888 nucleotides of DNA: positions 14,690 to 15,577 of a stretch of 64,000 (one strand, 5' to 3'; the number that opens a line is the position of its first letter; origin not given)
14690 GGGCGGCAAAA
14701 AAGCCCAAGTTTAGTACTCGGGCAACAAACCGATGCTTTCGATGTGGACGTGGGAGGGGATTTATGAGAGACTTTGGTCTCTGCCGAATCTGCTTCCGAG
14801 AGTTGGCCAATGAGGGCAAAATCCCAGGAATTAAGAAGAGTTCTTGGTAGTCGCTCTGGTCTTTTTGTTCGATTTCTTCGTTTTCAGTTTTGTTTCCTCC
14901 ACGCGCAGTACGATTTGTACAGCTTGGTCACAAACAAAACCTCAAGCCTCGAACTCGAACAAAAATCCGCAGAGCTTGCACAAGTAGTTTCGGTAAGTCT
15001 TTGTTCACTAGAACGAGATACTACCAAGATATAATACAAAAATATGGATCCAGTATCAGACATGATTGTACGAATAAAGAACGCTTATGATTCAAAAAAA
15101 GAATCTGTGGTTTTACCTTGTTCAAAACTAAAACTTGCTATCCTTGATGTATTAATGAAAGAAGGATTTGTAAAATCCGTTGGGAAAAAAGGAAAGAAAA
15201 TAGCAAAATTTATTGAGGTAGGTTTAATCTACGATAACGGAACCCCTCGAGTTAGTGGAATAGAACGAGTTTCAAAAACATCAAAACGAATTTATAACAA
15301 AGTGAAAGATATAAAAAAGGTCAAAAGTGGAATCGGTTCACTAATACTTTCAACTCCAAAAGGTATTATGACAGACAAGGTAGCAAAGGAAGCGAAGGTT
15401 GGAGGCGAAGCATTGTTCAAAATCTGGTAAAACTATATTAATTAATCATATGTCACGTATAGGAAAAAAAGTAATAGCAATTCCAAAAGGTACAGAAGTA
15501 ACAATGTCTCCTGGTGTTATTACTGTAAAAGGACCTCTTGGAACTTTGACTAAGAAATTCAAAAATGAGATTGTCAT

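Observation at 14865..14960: Copy B of the conserved hairpin element between rpsN (S14) and rpsH (S8)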

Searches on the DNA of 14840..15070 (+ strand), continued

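Call 40: search_with_rna_model(model_id=R1, sources=[window, L002, L005, L015, L016, L058, L063, L080, L081, L082, L087, L092, L093, L096, L100, L104, L106, L121, L122, L125, L128, L001, L003, L004, L006, L009, L010, L013, L018, L020, L021, L022, L023, L024, L026, L028, L030, L031, L032, L034, L035, L036, L037, L038, L039, L042, L043, L044, L045, L046, L047, L048, L049, L051, L054, L057, L062, L065, L067, L070, L071, L072, L073, L074, L076, L077, L079, L083, L084, L085, L086, L088, L090, L091, L095, L097, L098, L099, L101, L103, L105, L107, L109, L111, L112, L113, L114, L115, L116], max_evalue=0.001, make_alignment=true)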
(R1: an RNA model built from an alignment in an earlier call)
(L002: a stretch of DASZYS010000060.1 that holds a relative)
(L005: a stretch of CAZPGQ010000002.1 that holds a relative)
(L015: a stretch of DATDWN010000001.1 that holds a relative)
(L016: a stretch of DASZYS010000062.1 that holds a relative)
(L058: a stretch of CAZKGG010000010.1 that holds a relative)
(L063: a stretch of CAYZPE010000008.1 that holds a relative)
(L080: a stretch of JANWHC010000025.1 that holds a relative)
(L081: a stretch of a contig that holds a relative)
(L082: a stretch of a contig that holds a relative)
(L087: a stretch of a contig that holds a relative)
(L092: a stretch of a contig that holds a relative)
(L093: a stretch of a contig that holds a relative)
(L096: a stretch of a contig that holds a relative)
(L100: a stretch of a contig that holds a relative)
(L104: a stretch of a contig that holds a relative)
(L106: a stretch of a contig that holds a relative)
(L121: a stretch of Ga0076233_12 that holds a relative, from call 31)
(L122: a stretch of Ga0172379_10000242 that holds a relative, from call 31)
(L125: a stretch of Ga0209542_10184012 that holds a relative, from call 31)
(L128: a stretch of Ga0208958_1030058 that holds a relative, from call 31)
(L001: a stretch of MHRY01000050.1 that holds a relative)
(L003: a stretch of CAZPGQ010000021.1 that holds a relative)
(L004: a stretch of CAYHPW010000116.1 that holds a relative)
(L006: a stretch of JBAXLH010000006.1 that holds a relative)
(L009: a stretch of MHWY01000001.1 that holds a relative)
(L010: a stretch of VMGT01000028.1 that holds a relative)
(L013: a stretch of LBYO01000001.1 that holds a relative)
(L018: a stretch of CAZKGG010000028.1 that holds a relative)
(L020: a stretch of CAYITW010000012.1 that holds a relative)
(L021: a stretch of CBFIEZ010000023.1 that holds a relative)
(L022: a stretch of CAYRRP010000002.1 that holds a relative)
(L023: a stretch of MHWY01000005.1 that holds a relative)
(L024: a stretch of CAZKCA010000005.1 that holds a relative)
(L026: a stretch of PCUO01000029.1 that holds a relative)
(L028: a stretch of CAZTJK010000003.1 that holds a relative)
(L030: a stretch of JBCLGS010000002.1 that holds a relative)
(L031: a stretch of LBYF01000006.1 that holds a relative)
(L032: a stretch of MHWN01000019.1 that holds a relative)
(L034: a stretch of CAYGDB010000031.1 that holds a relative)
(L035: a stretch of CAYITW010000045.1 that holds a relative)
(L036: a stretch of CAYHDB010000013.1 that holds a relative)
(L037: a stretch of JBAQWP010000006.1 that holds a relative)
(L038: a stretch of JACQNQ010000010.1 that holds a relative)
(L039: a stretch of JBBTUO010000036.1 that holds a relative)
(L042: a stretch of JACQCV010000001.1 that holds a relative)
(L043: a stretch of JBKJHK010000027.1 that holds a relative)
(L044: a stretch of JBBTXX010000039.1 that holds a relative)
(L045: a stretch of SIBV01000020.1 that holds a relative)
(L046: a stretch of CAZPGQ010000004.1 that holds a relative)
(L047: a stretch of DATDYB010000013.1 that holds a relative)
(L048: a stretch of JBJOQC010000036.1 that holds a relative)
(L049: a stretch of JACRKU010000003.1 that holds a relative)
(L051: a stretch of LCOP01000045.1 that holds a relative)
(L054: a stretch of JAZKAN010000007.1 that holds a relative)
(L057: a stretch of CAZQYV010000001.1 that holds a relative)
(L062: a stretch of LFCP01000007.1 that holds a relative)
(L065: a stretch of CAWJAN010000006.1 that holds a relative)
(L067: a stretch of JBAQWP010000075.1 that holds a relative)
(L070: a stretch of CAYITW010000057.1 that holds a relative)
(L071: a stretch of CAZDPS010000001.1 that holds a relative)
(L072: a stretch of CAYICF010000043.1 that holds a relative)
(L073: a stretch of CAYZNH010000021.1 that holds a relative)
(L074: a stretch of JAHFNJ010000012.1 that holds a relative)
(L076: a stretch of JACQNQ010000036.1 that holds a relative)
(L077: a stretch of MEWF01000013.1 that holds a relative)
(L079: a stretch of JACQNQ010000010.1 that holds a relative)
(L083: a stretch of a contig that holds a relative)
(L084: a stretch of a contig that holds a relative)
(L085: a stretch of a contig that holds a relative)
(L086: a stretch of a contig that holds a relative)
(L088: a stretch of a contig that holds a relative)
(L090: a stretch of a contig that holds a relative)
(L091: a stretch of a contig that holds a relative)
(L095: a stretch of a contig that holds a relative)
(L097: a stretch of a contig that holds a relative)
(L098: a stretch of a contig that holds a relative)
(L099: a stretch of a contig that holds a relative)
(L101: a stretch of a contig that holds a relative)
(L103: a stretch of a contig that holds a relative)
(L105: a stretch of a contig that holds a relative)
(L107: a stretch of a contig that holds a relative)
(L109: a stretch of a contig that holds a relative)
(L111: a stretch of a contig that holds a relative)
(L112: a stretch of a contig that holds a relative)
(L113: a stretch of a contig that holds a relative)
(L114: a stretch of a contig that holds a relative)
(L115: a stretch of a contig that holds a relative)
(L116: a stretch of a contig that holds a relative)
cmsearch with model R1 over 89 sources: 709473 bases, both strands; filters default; matches with E-value up to 0.001: 117.
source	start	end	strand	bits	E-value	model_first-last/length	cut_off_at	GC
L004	439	581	+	136.9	3.4e-26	1-143/143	no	0.5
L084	2193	2335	+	136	5.5e-26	1-143/143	no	0.43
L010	617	758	+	135.5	6.9e-26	1-143/143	no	0.44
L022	5673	5816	-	134.5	1.2e-25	1-143/143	no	0.37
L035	3168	3311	-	133.3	2.1e-25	1-143/143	no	0.35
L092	3027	3171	+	132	4e-25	1-143/143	no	0.35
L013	389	530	+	132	4.1e-25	1-143/143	no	0.41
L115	4497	4641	+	129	1.8e-24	1-143/143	no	0.38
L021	3627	3771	-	128.8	2e-24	1-143/143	no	0.34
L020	5033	5176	-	127.2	4.5e-24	1-143/143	no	0.37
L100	1008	1151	-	126.6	6.2e-24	1-143/143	no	0.36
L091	5400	5541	+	125.6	1e-23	1-143/143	no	0.45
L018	1519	1661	+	125.4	1.1e-23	1-143/143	no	0.38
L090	6092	6235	-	124.5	1.7e-23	1-143/143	no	0.45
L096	6605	6749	+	124.5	1.7e-23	1-143/143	no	0.36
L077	802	946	+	124.5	1.7e-23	1-143/143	no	0.36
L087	903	1048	+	124.5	1.8e-23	1-143/143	no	0.34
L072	3587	3729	+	124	2.2e-23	1-143/143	no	0.44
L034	3772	3915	-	123.6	2.7e-23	1-143/143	no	0.45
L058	605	749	+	123.6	2.8e-23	1-143/143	no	0.43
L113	1326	1468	+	123.2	3.3e-23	1-143/143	no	0.54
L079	563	706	-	122.5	4.8e-23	1-143/143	no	0.37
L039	4029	4171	-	122.5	4.8e-23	1-143/143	no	0.47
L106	2276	2420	+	122.4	5e-23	1-143/143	no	0.37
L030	1672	1816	-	122.3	5.3e-23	1-143/143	no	0.53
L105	5908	6049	+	122.2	5.5e-23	1-143/143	no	0.41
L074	4038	4180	-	122.2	5.6e-23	1-143/143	no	0.49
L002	7603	7746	-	122.1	5.9e-23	1-143/143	no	0.49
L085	4822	4963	+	121.8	6.8e-23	1-143/143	no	0.56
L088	7332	7475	+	121.6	7.5e-23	1-143/143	no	0.31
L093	12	155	+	120.9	1.1e-22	1-143/143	no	0.42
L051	5275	5416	-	120.5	1.3e-22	1-143/143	no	0.44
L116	3150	3293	+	120.5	1.3e-22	1-143/143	no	0.47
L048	1108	1250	-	120.3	1.4e-22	1-143/143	no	0.46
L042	4644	4785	-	119.5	2.1e-22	1-143/143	no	0.38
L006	3965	4106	+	119.4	2.2e-22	1-143/143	no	0.39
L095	1853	1995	+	118.8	3.1e-22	1-143/143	no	0.44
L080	5331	5475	-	118.3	4e-22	1-143/143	no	0.37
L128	1446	1589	+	118.3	4e-22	1-143/143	no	0.38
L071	918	1061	+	118.2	4.2e-22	1-143/143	no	0.35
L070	5391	5535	+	117.9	5e-22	1-143/143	no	0.38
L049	2794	2934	-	117.4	6.3e-22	1-143/143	no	0.47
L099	4109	4251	-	117.3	6.5e-22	1-143/143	no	0.45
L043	5712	5855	-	117.2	6.9e-22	1-143/143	no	0.38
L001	3844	3986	-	116.3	1.1e-21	1-143/143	no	0.51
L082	4035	4179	-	116.2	1.1e-21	1-143/143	no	0.37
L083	1716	1857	+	115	2.1e-21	1-143/143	no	0.43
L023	6784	6927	-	113.7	4e-21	1-143/143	no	0.35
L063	5378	5520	+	113.6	4.2e-21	1-143/143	no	0.39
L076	778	923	+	113.3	4.8e-21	1-143/143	no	0.42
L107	4062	4204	+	113.2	5.2e-21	1-143/143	no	0.34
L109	5187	5331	-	112.9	6e-21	1-143/143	no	0.4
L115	2125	2268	-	112.2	8.8e-21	1-143/143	no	0.38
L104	3853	3997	-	112.1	8.9e-21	1-143/143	no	0.48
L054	473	616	+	112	9.5e-21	1-143/143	no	0.47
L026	5688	5829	+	111.6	1.1e-20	1-143/143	no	0.4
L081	1014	1155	-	111.5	1.2e-20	1-143/143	no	0.46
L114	5808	5951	-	111.4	1.3e-20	1-143/143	no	0.53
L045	3422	3565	+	111.4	1.3e-20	1-143/143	no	0.42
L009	6578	6721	-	111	1.6e-20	1-143/143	no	0.38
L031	4402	4546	+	110.9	1.7e-20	1-143/143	no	0.48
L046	3739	3884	-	110.5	2e-20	1-143/143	no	0.36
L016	309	451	-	109.9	2.7e-20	1-143/143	no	0.5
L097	2519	2661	+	109.9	2.7e-20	1-143/143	no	0.48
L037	5666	5809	+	109.6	3.3e-20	1-143/143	no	0.41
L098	2217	2360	+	108.9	4.6e-20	1-143/143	no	0.49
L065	5581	5724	-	108.6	5.3e-20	1-143/143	no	0.35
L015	7178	7322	-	107.3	1e-19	1-143/143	no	0.37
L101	1241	1385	-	106.7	1.4e-19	1-143/143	no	0.48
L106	3698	3842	-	106.6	1.5e-19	1-143/143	no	0.37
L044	2517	2660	+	105.9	2e-19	1-143/143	no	0.51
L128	244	386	-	105.7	2.3e-19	1-143/143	no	0.41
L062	3280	3423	+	105.4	2.7e-19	1-143/143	no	0.42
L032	5870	6013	-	105.2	2.9e-19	1-143/143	no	0.4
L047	4287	4431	+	104.7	3.7e-19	1-143/143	no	0.53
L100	4713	4855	-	103.6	6.6e-19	1-143/143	no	0.39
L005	7625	7770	-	102.4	1.2e-18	1-143/143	no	0.38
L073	6338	6479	+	102.1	1.4e-18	1-143/143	no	0.3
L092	7623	7766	-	101.9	1.5e-18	1-143/143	no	0.41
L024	4267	4412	-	101.7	1.7e-18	1-143/143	no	0.39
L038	3550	3694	+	101.4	1.9e-18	1-143/143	no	0.44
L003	3941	4082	+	101.2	2.2e-18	1-143/143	no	0.37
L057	4216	4359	-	99.7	4.6e-18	1-143/143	no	0.41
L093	5047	5191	+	99.2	6.1e-18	1-143/143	no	0.36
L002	6993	7136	+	98.8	7.3e-18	1-143/143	no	0.54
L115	2548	2690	+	98.6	8.2e-18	1-143/143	no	0.32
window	6631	6775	+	96.7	2.1e-17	1-143/143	no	0.41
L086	5496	5638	+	96.5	2.3e-17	1-143/143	no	0.49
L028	4165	4306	+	95.3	4.4e-17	1-143/143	no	0.44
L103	1758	1901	+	95.1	4.7e-17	1-143/143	no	0.37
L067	5619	5765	+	94.9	5.2e-17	1-143/143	no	0.39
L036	3465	3607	+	93.6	9.9e-17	1-143/143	no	0.45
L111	7477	7621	-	90.1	5.7e-16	1-143/143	no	0.48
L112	3241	3381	+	89.8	6.8e-16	1-143/143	no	0.48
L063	2879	3022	+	88.4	1.4e-15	1-143/143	no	0.3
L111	4376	4518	-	68.8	2.6e-11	1-143/143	no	0.48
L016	6103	6244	+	62.3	7.1e-10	1-143/143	no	0.46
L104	1213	1355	+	55.2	2.4e-08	1-143/143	no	0.37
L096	2345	2486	-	54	4.7e-08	1-143/143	no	0.43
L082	4355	4496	+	52.9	7.9e-08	1-143/143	no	0.39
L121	2003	2144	-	50.3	3e-07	1-143/143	no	0.34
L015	2384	2526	-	47.3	1.4e-06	1-143/143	no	0.37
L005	1185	1326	+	46.3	2.2e-06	1-143/143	no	0.35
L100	39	179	+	45.6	3.1e-06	1-143/143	no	0.33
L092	3171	3310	-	43.8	7.9e-06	1-143/143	no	0.31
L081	1166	1306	-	42.8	1.3e-05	1-143/143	no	0.42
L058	5298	5439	-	41.5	2.5e-05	1-143/143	no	0.39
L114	6216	6296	+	40.7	3.8e-05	1-143/143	no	0.35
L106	5280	5422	-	37.6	0.00018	1-143/143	no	0.35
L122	2880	3021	+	37.6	0.00018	1-143/143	no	0.37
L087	2861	3004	+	35.2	0.00059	1-143/143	no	0.31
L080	3630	3771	+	34.6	0.0008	1-143/143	no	0.35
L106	4244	4386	-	34.4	0.00089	1-143/143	no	0.32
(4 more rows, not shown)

Alignment A3: 117 matches aligned to the model, 224 columns, each read 5' to 3' on its own strand. Consensus structure (alignment columns), stored with it:
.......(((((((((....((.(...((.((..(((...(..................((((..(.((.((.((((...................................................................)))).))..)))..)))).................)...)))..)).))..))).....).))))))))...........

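Call 45: search_rna_families(source=window, start=14970, end=15070, threshold=evalue, max_evalue=10)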
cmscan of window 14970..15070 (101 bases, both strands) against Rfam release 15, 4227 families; matches with E-value up to 10: 2.
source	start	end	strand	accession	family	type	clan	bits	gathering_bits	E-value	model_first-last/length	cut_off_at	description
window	14979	15032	+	RF01863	TB10Cs2H2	Gene; snRNA; snoRNA; HACA-box;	-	13.1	50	2.3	1-67/67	no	Trypanosomatid snoRNA TB10Cs2H2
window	15042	15070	-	RF00424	SCARNA16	Gene; snRNA; snoRNA; scaRNA;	-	8.3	65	7.1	159-187/187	5'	Small Cajal body specific RNA 16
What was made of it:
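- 14980..15043 (+): Separate conserved leader directly upstream of rpsH: P1 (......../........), with invariant AAGTC and GATAC flanking a variable hairpin. Candidate S8-binding mimic of 16S rRNA helix 21. No Rfam hit (call 45).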

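Call 49: search_with_rna_model(model_id=R1, source=L142, max_evalue=1, show_alignments=1)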
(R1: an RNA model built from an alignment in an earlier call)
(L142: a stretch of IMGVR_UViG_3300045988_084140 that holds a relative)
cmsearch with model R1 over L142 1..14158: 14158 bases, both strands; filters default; matches with E-value up to 1: 1.
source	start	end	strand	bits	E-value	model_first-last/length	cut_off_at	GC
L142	8836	8864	+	15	0.32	56-85/143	no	0.52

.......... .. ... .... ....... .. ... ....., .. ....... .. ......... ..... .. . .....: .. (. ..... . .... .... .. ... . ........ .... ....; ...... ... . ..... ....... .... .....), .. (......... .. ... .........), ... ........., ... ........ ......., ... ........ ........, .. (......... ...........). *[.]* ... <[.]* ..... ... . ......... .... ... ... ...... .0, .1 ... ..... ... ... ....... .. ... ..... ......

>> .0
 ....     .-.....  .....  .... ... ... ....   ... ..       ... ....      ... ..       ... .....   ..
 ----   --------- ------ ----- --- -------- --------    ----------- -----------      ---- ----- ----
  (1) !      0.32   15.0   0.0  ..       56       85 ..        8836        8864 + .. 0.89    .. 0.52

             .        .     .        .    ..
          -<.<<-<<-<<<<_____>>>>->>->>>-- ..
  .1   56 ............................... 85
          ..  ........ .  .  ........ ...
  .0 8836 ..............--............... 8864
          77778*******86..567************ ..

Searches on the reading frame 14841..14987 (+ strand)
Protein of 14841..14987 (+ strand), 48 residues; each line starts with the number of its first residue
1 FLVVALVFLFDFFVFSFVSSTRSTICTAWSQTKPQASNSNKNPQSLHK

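Call 59: search_protein_families(library=pfam, proteins=[L105:5463-5915:+, L092:2563-3033:+], max_evalue=0.00001)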
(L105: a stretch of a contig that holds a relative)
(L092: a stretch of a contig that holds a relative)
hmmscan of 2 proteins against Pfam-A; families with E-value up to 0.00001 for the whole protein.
L105:5463-5915:+ (151 aa): 1 family
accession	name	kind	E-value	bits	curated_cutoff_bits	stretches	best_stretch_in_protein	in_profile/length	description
PF00436.31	SSB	-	7.7e-38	129.2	26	1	3-104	1-103/104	Single-strand binding protein family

L092:2563-3033:+ (157 aa): 0 families

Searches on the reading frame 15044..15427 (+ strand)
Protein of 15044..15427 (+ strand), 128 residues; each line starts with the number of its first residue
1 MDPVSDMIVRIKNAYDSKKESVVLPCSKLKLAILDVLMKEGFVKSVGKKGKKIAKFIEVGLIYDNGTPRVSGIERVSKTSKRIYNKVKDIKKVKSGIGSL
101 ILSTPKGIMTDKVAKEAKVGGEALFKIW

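Call 31: find_related_loci(query=window:15044-15427:+, collection=metagenome_contigs, flank=2500)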
Query window:15044-15427:+ (128 aa) in metagenome_contigs; peptide patterns used: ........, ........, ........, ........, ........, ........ (x = any residue, [..] = any of these).
600 stretches matched a pattern (row limit reached: there are more); 24 encode a relative of the query (tblastn E <= 1e-3); 24 distinct loci.
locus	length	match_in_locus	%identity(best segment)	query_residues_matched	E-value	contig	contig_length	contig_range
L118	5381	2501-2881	77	2-128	2e-64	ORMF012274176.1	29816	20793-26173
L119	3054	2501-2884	77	1-128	3e-64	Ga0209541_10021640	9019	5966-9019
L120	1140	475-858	82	2-128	1e-67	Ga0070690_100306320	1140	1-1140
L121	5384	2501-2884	74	1-128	7e-63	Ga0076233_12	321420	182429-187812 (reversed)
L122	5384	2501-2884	77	1-128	3e-61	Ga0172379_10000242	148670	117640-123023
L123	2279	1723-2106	77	1-128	1e-61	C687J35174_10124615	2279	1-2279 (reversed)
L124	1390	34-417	81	1-128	2e-63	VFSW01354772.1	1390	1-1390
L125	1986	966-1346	74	2-128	2e-61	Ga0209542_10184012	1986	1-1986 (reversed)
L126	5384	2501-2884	73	1-128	6e-60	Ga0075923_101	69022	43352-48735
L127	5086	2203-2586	73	1-128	6e-60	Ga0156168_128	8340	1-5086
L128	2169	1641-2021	76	2-128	2e-60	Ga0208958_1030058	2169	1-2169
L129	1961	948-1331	72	1-128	1e-57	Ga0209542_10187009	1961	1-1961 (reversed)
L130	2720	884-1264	72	2-128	1e-56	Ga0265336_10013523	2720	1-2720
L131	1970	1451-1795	70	1-128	9e-55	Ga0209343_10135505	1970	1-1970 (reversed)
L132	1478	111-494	73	1-128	1e-54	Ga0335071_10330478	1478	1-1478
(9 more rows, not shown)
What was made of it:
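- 15044..15430 (+): rpsH (S8), downstream gene that must be transcribed through copy B. Relatives at 45-84% identity (call 31).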
